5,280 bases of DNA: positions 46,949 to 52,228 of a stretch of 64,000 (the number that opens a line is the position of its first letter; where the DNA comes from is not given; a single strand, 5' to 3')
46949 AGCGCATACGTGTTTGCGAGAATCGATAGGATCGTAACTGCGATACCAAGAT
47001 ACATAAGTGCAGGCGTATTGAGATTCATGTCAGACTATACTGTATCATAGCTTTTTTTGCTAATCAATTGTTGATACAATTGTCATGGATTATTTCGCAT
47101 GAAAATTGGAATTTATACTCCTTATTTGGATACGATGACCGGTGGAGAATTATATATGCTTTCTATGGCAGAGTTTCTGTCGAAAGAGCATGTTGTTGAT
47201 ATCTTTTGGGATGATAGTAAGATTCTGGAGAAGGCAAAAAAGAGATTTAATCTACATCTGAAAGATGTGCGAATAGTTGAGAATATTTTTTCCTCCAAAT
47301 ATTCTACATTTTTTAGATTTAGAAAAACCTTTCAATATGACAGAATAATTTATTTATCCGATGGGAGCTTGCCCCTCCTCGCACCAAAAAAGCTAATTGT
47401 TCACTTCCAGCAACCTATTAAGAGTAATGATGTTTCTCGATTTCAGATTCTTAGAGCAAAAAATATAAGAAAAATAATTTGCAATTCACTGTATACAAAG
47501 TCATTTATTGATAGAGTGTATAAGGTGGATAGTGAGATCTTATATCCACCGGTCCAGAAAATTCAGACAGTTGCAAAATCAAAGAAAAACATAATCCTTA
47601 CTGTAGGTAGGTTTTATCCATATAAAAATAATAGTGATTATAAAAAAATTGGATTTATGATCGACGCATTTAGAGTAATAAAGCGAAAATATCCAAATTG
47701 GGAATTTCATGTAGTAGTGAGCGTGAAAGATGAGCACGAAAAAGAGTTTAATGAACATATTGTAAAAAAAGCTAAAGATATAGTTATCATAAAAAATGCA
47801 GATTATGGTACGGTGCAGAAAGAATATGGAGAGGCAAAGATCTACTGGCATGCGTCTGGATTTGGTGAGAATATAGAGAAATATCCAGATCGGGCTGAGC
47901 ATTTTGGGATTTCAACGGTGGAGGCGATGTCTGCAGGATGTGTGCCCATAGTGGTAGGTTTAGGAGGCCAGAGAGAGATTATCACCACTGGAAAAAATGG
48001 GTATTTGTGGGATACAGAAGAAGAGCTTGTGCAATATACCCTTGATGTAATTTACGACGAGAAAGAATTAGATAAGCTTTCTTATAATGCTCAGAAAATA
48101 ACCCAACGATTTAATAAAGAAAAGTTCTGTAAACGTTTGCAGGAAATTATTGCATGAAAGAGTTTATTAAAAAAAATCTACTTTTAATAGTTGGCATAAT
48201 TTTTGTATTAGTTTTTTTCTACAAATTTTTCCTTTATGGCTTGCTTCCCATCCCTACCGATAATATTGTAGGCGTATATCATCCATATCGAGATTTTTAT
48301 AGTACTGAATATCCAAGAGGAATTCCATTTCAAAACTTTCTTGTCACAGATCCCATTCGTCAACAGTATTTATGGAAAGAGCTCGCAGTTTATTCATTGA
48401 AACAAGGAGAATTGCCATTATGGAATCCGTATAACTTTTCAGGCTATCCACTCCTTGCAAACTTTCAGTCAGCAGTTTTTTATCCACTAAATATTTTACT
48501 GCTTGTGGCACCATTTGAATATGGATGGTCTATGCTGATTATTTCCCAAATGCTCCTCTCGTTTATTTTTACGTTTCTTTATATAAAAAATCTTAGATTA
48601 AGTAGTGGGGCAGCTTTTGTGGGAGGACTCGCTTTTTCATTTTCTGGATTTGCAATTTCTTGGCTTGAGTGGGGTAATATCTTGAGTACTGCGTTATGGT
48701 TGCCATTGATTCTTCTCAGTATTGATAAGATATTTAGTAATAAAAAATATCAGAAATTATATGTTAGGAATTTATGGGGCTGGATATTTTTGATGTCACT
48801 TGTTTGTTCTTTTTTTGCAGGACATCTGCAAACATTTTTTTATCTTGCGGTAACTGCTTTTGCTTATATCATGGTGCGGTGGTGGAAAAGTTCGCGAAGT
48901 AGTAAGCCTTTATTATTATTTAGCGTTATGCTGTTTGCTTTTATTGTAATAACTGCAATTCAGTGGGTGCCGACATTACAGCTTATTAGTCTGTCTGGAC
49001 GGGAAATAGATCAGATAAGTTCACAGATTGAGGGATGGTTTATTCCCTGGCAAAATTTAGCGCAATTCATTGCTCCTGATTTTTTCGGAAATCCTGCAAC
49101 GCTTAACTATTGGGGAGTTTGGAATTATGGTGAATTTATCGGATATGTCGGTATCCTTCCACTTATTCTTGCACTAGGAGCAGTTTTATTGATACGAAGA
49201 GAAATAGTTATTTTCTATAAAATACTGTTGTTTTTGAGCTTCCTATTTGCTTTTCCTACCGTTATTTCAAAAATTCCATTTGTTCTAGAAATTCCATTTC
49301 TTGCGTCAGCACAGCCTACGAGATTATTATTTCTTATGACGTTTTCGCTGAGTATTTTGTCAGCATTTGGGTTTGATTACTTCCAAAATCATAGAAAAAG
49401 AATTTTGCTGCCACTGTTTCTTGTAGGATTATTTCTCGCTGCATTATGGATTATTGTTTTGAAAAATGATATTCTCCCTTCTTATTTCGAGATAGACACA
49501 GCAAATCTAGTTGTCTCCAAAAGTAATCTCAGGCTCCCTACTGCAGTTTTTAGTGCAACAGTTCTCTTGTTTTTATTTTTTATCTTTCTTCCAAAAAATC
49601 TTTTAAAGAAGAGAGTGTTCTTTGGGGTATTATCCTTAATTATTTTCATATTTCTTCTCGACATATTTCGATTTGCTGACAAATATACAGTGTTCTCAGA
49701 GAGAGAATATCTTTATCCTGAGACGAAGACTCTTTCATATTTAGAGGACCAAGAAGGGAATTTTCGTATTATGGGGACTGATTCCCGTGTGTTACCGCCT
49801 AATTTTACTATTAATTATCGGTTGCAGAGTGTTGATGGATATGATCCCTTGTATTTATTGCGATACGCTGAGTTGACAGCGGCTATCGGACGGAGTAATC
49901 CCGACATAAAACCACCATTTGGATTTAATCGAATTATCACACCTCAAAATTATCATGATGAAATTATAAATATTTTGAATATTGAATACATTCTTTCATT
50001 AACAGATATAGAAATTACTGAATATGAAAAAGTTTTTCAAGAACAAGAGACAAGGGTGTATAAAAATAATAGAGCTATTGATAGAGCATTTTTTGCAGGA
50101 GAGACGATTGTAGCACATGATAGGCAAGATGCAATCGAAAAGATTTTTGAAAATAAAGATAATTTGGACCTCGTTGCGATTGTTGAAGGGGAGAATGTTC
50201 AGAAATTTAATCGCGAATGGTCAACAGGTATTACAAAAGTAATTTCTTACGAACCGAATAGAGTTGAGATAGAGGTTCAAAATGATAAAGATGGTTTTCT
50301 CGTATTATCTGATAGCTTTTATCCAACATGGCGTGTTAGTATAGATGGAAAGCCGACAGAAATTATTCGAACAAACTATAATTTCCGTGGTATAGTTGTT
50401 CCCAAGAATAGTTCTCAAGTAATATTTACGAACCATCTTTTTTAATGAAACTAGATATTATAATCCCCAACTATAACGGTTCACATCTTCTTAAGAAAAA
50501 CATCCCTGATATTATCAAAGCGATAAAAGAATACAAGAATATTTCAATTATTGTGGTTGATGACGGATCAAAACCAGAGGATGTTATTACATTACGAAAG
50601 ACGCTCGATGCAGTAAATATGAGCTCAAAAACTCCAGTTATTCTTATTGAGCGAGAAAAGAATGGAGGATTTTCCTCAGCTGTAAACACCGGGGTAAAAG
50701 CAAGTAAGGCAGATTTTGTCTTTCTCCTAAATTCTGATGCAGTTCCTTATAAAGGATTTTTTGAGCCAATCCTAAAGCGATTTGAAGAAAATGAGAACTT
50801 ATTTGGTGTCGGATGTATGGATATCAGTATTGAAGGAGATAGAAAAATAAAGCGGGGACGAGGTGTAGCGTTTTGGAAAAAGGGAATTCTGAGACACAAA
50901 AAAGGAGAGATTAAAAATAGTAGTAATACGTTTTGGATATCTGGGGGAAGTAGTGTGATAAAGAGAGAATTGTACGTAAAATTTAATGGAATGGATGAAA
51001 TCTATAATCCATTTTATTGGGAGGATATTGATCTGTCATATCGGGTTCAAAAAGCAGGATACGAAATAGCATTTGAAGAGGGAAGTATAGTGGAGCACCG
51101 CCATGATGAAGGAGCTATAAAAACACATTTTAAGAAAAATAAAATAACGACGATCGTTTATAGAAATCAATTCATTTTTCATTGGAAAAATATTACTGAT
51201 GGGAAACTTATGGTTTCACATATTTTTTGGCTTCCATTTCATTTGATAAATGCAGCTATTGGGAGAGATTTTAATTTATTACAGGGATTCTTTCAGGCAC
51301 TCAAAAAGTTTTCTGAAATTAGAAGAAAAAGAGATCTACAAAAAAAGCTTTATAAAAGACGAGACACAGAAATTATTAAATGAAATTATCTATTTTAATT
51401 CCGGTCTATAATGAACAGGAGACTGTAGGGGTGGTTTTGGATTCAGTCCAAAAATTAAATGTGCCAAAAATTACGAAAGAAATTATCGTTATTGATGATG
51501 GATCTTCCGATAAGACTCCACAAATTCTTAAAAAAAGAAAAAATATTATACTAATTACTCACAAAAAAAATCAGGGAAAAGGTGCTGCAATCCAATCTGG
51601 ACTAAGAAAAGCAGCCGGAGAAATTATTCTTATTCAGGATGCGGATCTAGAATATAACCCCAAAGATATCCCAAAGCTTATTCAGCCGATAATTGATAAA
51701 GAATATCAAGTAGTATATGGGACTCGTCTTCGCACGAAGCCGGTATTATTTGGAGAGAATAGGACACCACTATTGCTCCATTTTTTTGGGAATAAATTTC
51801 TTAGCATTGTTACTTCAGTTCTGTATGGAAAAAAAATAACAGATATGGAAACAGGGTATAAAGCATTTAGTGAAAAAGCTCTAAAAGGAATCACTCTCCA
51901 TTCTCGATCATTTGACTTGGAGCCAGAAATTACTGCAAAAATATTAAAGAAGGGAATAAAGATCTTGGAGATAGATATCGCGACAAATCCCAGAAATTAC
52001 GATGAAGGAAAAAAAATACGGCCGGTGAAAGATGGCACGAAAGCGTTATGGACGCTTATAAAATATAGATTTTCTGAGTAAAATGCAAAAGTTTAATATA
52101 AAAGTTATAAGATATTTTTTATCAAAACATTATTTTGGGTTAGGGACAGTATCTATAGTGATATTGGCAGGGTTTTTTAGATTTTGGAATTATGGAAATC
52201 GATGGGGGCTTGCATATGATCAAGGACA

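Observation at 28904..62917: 34-kb uninterrupted co-directional glycosylation supercluster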

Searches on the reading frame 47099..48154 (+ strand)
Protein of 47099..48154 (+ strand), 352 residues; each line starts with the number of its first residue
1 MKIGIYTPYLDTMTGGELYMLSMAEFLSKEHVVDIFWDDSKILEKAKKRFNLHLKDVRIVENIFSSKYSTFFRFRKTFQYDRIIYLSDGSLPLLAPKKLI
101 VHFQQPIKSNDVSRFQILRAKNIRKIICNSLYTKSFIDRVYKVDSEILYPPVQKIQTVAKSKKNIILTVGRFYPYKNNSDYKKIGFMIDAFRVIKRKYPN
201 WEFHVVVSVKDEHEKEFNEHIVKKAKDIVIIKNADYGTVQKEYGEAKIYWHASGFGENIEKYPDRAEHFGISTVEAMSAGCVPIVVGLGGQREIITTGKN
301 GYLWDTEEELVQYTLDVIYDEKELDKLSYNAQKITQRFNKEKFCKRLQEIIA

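Call 4: search_protein_families(library=pfam, proteins=[window:47099-48154:+], max_evalue=0.01)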
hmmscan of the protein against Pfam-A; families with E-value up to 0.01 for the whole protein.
window:47099-48154:+ (352 aa): 2 families
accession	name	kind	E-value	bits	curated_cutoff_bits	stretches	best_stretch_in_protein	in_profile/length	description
PF00534.26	Glycos_transf_1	-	1.2e-21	77.4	26.4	1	156-333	8-171/172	Glycosyl transferases group 1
PF13692.12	Glyco_trans_1_4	-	5.5e-13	49.8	27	1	164-317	2-139/142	Glycosyl transferases group 1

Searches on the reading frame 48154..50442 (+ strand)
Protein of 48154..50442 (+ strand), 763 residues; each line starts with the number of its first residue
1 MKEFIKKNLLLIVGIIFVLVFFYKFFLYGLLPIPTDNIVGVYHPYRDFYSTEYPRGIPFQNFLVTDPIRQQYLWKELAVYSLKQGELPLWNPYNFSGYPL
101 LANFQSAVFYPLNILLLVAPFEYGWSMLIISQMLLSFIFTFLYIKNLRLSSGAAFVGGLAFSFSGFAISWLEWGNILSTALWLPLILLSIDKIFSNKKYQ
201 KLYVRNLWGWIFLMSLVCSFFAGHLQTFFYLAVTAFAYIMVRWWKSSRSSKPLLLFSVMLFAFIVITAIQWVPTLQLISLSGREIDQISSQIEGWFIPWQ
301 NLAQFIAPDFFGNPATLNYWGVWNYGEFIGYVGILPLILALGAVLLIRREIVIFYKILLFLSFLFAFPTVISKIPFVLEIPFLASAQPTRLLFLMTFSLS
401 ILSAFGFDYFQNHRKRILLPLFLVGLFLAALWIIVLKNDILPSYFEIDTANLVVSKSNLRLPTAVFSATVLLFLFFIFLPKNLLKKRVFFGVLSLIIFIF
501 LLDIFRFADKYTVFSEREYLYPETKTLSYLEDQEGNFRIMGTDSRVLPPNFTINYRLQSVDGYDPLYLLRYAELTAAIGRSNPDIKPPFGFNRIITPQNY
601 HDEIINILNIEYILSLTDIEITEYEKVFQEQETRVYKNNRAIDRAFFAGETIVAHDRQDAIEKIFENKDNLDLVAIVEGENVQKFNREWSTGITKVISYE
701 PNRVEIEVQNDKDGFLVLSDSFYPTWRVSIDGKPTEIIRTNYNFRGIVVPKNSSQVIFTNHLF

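Call 4: search_protein_families(library=pfam, proteins=[window:48154-50442:+], max_evalue=0.01)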
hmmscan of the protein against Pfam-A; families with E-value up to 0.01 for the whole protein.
window:48154-50442:+ (763 aa): 1 family
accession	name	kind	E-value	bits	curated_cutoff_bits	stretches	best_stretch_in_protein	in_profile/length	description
PF09586.16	YfhO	-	9.9e-20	70.9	28.5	2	106-658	73-604/835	Bacterial membrane protein YfhO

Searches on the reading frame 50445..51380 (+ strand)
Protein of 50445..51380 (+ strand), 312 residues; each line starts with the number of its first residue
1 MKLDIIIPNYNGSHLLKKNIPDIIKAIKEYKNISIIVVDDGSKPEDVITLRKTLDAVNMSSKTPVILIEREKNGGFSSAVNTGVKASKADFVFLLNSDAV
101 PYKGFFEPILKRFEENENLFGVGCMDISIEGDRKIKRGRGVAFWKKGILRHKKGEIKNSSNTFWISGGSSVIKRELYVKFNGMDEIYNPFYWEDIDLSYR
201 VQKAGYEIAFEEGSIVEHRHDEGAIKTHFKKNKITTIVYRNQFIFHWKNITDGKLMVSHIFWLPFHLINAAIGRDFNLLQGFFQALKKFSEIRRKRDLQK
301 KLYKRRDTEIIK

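Call 4: search_protein_families(library=pfam, proteins=[window:50445-51380:+], max_evalue=0.01)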
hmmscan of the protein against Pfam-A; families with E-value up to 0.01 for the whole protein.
window:50445-51380:+ (312 aa): 6 families
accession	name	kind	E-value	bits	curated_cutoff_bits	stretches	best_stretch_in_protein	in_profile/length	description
PF00535.33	Glycos_transf_2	-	9e-25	88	23.3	1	5-177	2-164/168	Glycosyl transferase family 2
PF13641.12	Glyco_tranf_2_3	-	1.8e-13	51.5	27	1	5-221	5-214/230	Glycosyltransferase like family 2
PF10111.15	Glyco_tranf_2_2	-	1.3e-07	31.8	27.3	1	5-206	2-204/276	Glycosyltransferase like family 2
PF02709.20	Glyco_transf_7C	-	7.7e-05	22.7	23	1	165-213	19-67/78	N-terminal domain of galactosyltransferase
PF13712.12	Glyco_tranf_2_5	-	0.0014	18.9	27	1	73-228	38-197/210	Glycosyltransferase like family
PF13632.12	Glyco_trans_2_3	-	0.0075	16.5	27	1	92-238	2-142/198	Glycosyl transferase family group 2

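Call 29: search_protein_families(library=ncbifam, proteins=[window:50445-51380:+], max_evalue=0.001)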
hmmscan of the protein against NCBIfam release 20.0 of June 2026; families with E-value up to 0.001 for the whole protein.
window:50445-51380:+ (312 aa): 18 families
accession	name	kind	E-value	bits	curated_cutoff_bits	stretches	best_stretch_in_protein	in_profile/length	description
NF041875.1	EPS_EpsD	equivalog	2.8e-20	73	370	1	3-230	1-218/325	exopolysaccharide biosynthesis glycosyltransferase EpsD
TIGR03965.1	mycofact_glyco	equivalog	4.2e-17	62.2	280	1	5-221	78-283/467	mycofactocin biosynthesis glycosyltransferase MftF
TIGR03937.1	PgaC_IcaA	equivalog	3.2e-14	52.7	422.3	1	3-212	47-244/407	poly-beta-1,6-N-acetyl-D-glucosamine synthase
TIGR01556.1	rhamnosyltran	subfamily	6.8e-11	41.9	200.55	1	20-229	10-211/281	rhamnosyltransferase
NF038299.1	EPS_HpsN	equivalog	5.6e-10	38.7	425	1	2-119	2-112/317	hormogonium polysaccharide biosynthesis glycosyltransferase HpsN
TIGR04283.1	glyco_like_mftF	equivalog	1.2e-09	38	182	1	4-236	2-206/221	TIGR04283 family arsenosugar biosynthesis glycosyltransferase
NF007482.0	PRK10073.1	equivalog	9.3e-09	34.7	423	1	2-115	7-112/334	glycosyltransferase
NF047683.1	TeichurnBiosyTuaG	equivalog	8.2e-08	32.2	400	1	3-121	8-119/252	teichuronic acid biosynthesis protein TuaG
NF053739.1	GlytfEpsEBac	equivalog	1.6e-07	30.6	450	1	2-228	2-212/265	glycosyltransferase EpsE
NF050819.1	PolSacchBiosHfsG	equivalog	1.8e-06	27.3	500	1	28-204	34-204/302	polysaccharide biosynthesis protein HfsG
TIGR03111.1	glyc2_xrt_Gpos1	hypoth_equivalog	1.8e-06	27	363.95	1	3-121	51-164/439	TIGR03111 family XrtG-associated glycosyltransferase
NF050050.1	ProtGlycPglI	equivalog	2.1e-06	27.4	500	1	2-115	3-110/306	GalNAc(5)-diNAcBac-PP-undecaprenol beta-1,3-glucosyltransferase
NF038302.1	EPS_HpsE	equivalog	1.2e-05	24.5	300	1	2-109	2-107/307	hormogonium polysaccharide biosynthesis glycosyltransferase HpsE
NF047588.1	GlcsyltransPgfSStrep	equivalog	2.2e-05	23.8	500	1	1-115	1-112/308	glycosyltransferase PgfS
NF007986.1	PRK10714.1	equivalog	2.2e-05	23.6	529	1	2-98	7-100/316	undecaprenyl-phosphate 4-deoxy-4-formamido-L-arabinose transferase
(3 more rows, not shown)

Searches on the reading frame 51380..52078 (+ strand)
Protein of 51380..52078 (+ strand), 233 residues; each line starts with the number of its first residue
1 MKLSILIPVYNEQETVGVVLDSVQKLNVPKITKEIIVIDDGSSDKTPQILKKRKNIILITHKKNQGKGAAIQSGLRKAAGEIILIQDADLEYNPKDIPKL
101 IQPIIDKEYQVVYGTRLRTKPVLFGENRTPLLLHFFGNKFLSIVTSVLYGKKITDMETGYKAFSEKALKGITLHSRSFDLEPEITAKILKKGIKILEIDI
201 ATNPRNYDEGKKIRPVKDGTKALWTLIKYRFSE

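Call 4: search_protein_families(library=pfam, proteins=[window:51380-52078:+], max_evalue=0.01)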
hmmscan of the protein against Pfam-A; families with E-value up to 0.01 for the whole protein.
window:51380-52078:+ (233 aa): 5 families
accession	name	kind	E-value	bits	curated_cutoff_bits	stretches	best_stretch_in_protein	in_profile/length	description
PF00535.33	Glycos_transf_2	-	2.1e-35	122.6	23.3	1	4-169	1-165/168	Glycosyl transferase family 2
PF10111.15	Glyco_tranf_2_2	-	7e-06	26.2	27.3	1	4-100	1-102/276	Glycosyltransferase like family 2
PF13704.12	Glyco_tranf_2_4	-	0.00014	22.7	27.5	1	33-78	20-64/98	Glycosyl transferase family 2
PF13641.12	Glyco_tranf_2_3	-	0.00014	22.4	27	1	3-113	3-120/230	Glycosyltransferase like family 2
PF12804.13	NTP_transf_3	-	0.0065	17.1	27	1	11-135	22-144/160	MobA-like NTP transferase domain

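Call 15: search_solved_structures(query=window:51380-52078:+, max_evalue=0.001)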
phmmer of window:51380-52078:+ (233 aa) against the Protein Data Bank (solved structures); distinct sequences matched with E-value up to 0.001: 27.
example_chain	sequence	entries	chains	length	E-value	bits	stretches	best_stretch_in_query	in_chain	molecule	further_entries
5mlz_A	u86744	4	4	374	2.1e-15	60.1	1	1-211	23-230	Dolichol monophosphate mannose synthase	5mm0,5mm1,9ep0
9bhc_C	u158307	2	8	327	6.8e-15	58.4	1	2-130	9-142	Undecaprenyl-phosphate 4-deoxy-4-formamido-L-arabinose transferase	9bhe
8vxh_A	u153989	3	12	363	8.7e-15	58.1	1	2-130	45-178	Undecaprenyl-phosphate 4-deoxy-4-formamido-L-arabinose transferase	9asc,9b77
9hwj_A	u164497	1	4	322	6.9e-14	55.1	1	2-121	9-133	Undecaprenyl-phosphate 4-deoxy-4-formamido-L-arabinose transferase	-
5eke_A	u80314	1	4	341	1e-12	51.3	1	2-118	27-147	Uncharacterized glycosyltransferase sll0501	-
5ekp_C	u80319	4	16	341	1e-12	51.3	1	2-118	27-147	Uncharacterized glycosyltransferase sll0501 | Glycosyltransferase sll0501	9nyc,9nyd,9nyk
9nye_A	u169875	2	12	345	1.1e-12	51.2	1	2-118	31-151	Glycosyltransferase sll0501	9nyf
5tze_C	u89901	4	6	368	1.8e-11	47.3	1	1-110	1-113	Glycosyl transferase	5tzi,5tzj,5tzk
6p61_A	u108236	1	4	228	2.7e-11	46.7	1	3-97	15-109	Glycosyltransferase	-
5tz8_A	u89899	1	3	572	3.8e-11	46.2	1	1-111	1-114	Glycosyl transferase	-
6yv7_B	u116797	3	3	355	5.2e-10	42.5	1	3-96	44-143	Glycosyl transferase, family 2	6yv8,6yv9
6yv7_A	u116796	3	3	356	5.2e-10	42.4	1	3-96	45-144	Glycosyl transferase, family 2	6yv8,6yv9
2z87_A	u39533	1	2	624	2.1e-09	40.5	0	3-102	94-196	Chondroitin synthase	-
2z86_A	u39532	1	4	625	2.1e-09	40.5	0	3-102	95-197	Chondroitin synthase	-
7pdo_A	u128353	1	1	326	7e-09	38.8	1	3-108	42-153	Glucosyl-3-phosphoglycerate synthase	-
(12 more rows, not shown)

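Call 29: search_protein_families(library=ncbifam, proteins=[window:51380-52078:+], max_evalue=0.001)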
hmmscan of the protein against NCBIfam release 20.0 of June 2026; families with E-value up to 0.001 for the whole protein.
window:51380-52078:+ (233 aa): 26 families (the best 25 are shown)
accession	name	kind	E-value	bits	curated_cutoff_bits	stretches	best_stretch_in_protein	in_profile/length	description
TIGR04182.1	glyco_TIGR04182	equivalog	2.9e-38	131.9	325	1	3-228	2-216/293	S-layer glycoprotein N-glycosyltransferase AglJ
NF041391.1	DPhHxTase_Halo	equivalog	2.6e-23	82.1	375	1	9-223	3-202/213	dolichyl-phosphate hexose transferase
NF047588.1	GlcsyltransPgfSStrep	equivalog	4.4e-21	75.4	500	1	1-171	1-167/308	glycosyltransferase PgfS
NF007986.1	PRK10714.1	equivalog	2.4e-20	72.8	529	1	2-211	7-209/316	undecaprenyl-phosphate 4-deoxy-4-formamido-L-arabinose transferase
TIGR03937.1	PgaC_IcaA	equivalog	2.9e-18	66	422.3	1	2-126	46-174/407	poly-beta-1,6-N-acetyl-D-glucosamine synthase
TIGR04283.1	glyco_like_mftF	equivalog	4.9e-17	62.2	182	1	3-115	1-107/221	TIGR04283 family arsenosugar biosynthesis glycosyltransferase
NF058614.1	PPMAGASynPpgS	equivalog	2.4e-16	59.8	370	1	5-200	4-194/226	polyprenyl-phospho-N-acetylgalactosaminyl synthase PpgS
NF041875.1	EPS_EpsD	equivalog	5.9e-16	58.8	370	1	3-115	1-115/325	exopolysaccharide biosynthesis glycosyltransferase EpsD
NF010496.0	PRK13915.1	equivalog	2.8e-15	56.2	262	1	2-114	32-153/307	glucosyl-3-phosphoglycerate synthase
TIGR03965.1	mycofact_glyco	equivalog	8.2e-15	54.6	280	1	3-111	76-186/467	mycofactocin biosynthesis glycosyltransferase MftF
NF007482.0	PRK10073.1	equivalog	1.5e-13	50.4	423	1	2-103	7-109/334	glycosyltransferase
NF047683.1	TeichurnBiosyTuaG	equivalog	5.5e-11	42.6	400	1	3-112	8-119/252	teichuronic acid biosynthesis protein TuaG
TIGR03111.1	glyc2_xrt_Gpos1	hypoth_equivalog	1.2e-09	37.4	363.95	1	3-115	51-168/439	TIGR03111 family XrtG-associated glycosyltransferase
NF038302.1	EPS_HpsE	equivalog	4e-09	35.9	300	1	1-90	1-97/307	hormogonium polysaccharide biosynthesis glycosyltransferase HpsE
NF053739.1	GlytfEpsEBac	equivalog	1.4e-08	34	450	1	2-112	2-116/265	glycosyltransferase EpsE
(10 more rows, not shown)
